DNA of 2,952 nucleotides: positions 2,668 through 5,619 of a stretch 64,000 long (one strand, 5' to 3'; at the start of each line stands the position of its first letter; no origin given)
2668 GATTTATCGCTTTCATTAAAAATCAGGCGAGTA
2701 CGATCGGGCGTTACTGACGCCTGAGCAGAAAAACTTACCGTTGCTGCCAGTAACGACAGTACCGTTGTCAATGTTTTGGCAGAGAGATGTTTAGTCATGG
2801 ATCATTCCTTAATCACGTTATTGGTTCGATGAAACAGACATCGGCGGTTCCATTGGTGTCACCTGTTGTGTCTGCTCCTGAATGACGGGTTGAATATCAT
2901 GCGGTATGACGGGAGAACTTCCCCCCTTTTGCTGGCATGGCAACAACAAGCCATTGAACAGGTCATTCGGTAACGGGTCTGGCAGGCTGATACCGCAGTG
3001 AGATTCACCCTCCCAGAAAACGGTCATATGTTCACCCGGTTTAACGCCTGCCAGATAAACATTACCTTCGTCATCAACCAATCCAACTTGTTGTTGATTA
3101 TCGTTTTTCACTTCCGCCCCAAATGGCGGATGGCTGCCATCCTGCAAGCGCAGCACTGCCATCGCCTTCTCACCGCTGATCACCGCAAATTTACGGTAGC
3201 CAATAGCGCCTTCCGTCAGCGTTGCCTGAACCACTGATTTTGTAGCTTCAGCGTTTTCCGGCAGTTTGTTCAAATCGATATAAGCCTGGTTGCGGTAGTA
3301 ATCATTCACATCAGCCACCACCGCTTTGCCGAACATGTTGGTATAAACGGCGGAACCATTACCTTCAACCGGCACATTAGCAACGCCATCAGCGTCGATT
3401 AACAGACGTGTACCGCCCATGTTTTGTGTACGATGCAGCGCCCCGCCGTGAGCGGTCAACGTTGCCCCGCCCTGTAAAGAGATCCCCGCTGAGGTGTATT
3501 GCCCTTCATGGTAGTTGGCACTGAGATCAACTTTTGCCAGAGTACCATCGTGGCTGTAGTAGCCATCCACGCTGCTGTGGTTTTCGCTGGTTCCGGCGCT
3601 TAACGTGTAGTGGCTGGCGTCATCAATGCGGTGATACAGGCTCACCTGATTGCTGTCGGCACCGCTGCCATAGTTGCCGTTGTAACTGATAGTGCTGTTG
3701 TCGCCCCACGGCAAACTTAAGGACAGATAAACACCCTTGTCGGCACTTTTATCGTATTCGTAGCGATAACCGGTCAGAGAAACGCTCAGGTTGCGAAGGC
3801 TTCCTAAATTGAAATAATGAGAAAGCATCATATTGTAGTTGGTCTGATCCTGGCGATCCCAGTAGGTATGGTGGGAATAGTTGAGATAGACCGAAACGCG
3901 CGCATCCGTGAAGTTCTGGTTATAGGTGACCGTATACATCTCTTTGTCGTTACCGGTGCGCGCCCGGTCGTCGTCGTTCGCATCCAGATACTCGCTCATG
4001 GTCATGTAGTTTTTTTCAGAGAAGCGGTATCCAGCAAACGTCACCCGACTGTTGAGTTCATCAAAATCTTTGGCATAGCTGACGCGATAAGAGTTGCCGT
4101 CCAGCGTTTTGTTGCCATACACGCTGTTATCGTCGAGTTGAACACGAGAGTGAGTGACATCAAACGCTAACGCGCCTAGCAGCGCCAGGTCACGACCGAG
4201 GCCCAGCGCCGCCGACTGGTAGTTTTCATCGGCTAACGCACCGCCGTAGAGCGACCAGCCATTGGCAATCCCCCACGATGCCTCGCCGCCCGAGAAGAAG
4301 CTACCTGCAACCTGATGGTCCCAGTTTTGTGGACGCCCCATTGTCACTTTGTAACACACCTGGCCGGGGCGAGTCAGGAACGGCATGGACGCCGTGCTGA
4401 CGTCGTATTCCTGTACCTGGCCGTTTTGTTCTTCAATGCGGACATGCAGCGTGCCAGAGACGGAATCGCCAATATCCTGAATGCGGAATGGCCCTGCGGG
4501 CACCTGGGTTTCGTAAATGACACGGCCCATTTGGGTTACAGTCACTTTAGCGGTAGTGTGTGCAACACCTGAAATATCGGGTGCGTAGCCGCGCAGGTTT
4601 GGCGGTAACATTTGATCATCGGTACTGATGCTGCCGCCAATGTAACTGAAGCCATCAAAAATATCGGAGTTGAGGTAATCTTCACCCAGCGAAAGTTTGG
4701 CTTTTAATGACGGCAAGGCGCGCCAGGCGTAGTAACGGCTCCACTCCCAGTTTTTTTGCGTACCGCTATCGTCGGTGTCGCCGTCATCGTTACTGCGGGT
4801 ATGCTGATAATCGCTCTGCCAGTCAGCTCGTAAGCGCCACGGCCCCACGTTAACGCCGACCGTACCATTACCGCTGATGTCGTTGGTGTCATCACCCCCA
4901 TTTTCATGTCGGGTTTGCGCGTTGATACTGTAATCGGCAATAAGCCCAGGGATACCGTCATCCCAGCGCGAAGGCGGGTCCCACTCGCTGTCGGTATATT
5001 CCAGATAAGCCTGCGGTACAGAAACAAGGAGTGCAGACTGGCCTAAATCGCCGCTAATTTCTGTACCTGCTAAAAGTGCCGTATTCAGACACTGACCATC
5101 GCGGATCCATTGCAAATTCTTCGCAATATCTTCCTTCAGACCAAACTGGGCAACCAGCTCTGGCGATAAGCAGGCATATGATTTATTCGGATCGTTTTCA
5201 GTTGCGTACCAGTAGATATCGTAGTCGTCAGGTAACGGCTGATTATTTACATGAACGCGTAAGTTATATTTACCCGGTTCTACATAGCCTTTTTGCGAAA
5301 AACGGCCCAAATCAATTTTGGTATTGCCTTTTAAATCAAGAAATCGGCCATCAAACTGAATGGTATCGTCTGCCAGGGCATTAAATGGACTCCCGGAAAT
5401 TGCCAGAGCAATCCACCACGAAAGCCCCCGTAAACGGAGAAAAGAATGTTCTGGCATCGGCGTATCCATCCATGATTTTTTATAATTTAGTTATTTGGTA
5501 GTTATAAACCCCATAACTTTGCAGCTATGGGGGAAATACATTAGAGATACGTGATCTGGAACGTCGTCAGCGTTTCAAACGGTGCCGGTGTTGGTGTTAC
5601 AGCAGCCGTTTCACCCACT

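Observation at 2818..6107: Complete yfc chaperone-usher fimbrial operon with an intact usher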

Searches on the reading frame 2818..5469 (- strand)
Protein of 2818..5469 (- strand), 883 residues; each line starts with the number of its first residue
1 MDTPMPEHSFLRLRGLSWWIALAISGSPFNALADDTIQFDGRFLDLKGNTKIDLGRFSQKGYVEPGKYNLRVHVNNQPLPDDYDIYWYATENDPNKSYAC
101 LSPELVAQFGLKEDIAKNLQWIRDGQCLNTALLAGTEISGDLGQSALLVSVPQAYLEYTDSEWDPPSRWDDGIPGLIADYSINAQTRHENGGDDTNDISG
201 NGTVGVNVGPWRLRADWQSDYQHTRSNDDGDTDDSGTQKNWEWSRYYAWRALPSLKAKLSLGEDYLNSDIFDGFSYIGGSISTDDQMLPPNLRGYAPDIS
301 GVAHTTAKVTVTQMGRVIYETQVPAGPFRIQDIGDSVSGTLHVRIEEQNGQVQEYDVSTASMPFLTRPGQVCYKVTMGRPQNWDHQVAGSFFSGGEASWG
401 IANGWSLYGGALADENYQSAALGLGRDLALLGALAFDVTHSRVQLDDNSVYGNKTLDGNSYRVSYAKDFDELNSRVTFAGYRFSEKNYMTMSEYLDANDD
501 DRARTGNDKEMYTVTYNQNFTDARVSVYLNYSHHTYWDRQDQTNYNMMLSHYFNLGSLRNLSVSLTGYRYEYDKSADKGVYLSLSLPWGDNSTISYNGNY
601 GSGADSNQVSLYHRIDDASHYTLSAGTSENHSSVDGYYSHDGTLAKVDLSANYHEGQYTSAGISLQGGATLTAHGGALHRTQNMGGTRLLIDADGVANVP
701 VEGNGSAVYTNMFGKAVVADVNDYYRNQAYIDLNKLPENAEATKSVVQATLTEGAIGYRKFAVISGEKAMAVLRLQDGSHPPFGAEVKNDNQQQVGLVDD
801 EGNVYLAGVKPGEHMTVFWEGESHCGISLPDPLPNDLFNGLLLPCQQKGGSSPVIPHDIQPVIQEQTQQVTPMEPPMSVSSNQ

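Call 5: search_protein_families(library=pfam, proteins=[window:2818-5469:-])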
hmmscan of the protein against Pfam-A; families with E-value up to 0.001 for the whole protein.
window:2818-5469:- (883 aa): 3 families
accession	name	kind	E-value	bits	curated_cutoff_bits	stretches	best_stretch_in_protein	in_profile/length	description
PF00577.26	Usher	-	3.9e-187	623.9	27.1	1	201-761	3-549/549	Outer membrane usher protein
PF13954.11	PapC_N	-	4.8e-36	124.3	27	1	38-184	1-146/146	PapC N-terminal domain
PF13953.12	PapC_C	-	6.7e-14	51.9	27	1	772-828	3-61/66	PapC C-terminal domain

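Call 25: search_solved_structures(query=window:2818-5469:-, max_evalue=0.00001)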
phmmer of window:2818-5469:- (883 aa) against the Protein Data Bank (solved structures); distinct sequences matched with E-value up to 0.00001: 12.
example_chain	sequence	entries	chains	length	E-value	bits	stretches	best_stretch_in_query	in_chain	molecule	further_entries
7lhg_C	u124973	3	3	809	5e-220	736.2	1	38-846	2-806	P fimbrial usher protein PapC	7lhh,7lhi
6cd2_C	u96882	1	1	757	7.7e-153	513.9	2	165-670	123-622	Outer membrane usher protein PapC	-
2vqi_A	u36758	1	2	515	2.1e-138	466.2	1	160-677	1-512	OUTER MEMBRANE USHER PROTEIN PAPC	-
3fip_A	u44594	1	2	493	1.4e-127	430.4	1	174-672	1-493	Outer membrane usher protein papC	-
6e14_D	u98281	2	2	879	5.8e-80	272.8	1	27-835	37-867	Fimbrial biogenesis outer membrane usher protein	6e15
3rfz_B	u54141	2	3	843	4.7e-79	269.7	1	38-845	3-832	Outer membrane usher protein, type 1 fimbrial synthesis | Outer membrane usher protein FimD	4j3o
9fw9_D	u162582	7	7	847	6.7e-79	269.2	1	38-841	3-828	Outer membrane usher protein FimD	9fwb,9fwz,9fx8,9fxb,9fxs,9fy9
9bog_D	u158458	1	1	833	1.2e-78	268.4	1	38-828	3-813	Outer membrane usher protein FimD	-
3ohn_A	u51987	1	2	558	1.3e-48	169.1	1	164-663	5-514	Outer membrane usher protein FimD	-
3l48_A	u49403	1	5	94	1.1e-19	73.4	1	760-847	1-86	Outer membrane usher protein PapC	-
2kt6_A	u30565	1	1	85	3.6e-18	68.3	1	763-846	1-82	Outer membrane usher protein papC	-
3fcg_A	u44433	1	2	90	3.1e-06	28.8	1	282-358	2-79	F1 capsule-anchoring protein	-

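Call 39: search_protein_families(library=ncbifam, proteins=[window:2818-5469:-, L002:10947-11810:+])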
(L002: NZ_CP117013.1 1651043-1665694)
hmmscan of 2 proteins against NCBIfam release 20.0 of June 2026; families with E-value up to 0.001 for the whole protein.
window:2818-5469:- (883 aa): 15 families
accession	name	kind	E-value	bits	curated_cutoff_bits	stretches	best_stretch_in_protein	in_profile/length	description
NF011812.0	PRK15284.1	subfamily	0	1788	972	1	5-883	1-881/881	outer membrane usher protein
NF011804.0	PRK15273.1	equivalog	0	1112.8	1371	1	20-870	17-869/899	fimbrial biogenesis outer membrane usher protein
NF011791.0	PRK15255.1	equivalog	6.5e-169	563.6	1289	1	28-845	13-828/829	fimbrial outer membrane usher protein StdB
NF007337.0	PRK09828.1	equivalog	5.9e-102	342.2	830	1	16-823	16-833/865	outer membrane usher protein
NF011740.0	PRK15193.1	equivalog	6.9e-101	338.5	995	1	20-821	24-848/877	fimbrial biogenesis usher protein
NF011760.0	PRK15213.1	equivalog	3e-88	296.7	752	1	20-808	13-764/796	PefC/AfrB family outer membrane usher protein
NF011822.1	PRK15294.1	equivalog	1.6e-83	281.1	1397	1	26-820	21-815/845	fimbrial outer membrane usher protein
NF011745.0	PRK15198.1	subfamily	6.2e-82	275.9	975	2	37-595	28-568/860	outer membrane usher protein FimD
NF011754.0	PRK15207.1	equivalog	2.1e-79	267.7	1271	1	21-824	21-816/842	outer membrane usher protein LpfC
NF011769.0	PRK15223.1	equivalog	1.2e-77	261.5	1105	1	30-827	17-815/836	fimbrial biogenesis outer membrane usher protein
NF011826.0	PRK15298.1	equivalog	5.9e-74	249.4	1422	1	25-822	20-823/848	fimbrial outer membrane usher protein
NF011763.0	PRK15217.1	subfamily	3.2e-73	247.3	933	1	38-806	26-788/826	fimbrial biogenesis outer membrane usher protein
NF011784.0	PRK15248.1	equivalog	7.8e-69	232.5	996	1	35-822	27-824/853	fimbrial outer membrane usher protein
NF011774.0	PRK15235.1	exception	1.4e-64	218.7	1191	1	65-820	49-785/814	SEF14/SEF18 fimbria usher protein SefC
NF011832.0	PRK15304.1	subfamily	3.7e-44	150.9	723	1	33-828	27-780/801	fimbrial biogenesis usher protein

L002:10947-11810:+ (287 aa): 0 families

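Call 51: search_solved_structures(query=L002:10947-11810:+, max_evalue=0.01)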
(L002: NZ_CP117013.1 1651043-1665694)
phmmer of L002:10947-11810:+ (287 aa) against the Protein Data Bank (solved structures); distinct sequences matched with E-value up to 0.01: 0.

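Call 54: search_protein_families(library=pfam, proteins=[L002:10947-11810:+], max_evalue=1)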
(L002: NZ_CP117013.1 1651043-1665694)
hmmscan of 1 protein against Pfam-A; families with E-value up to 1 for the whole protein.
L002:10947-11810:+ (287 aa): 1 family
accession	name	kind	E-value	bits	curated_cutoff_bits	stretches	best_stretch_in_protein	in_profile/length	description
PF11245.13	DUF2544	-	4.3e-75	252.8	25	1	47-287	2-246/246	Protein of unknown function (DUF2544)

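Call 62: predict_structure(alignment_id=A1)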
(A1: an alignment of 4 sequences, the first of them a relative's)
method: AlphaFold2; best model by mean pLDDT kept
length: 287 residues; sequences in the alignment: 4
mean_pLDDT: 54.6   pTM: 0.47
mean pLDDT of the five models: 54.6, 52.4, 49.3, 49.2, 45.7
residues with pLDDT >= 90: 1; 70-90: 54; 50-70: 110; < 50: 122
segments of 3 or more residues with pLDDT < 50: 17-21, 128-135, 163-193, 201-239, 241-244, 247-261, 270-287
pLDDT, mean of each block of 10 residues (from residue 1): 64 50 63 63 71 72 62 84 82 73 57 72 62 50 62 56 44 25 41 51 35 35 38 46 48 37 52 45 37
secondary structure, 60 per line:
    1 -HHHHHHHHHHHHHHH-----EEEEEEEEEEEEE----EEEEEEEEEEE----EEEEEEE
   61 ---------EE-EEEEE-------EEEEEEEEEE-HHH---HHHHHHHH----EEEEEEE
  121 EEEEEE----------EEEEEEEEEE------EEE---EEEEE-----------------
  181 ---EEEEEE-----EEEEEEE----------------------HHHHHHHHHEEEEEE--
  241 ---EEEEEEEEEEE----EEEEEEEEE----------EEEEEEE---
elements in order: H2-16 E22-34 E39-49 E54-60 E73-77 E85-94 H102-109 E114-126 E137-146 E153-155 E159-163 E184-189 E195-201 H224-232 E233-238 E244-254 E259-267 E278-284
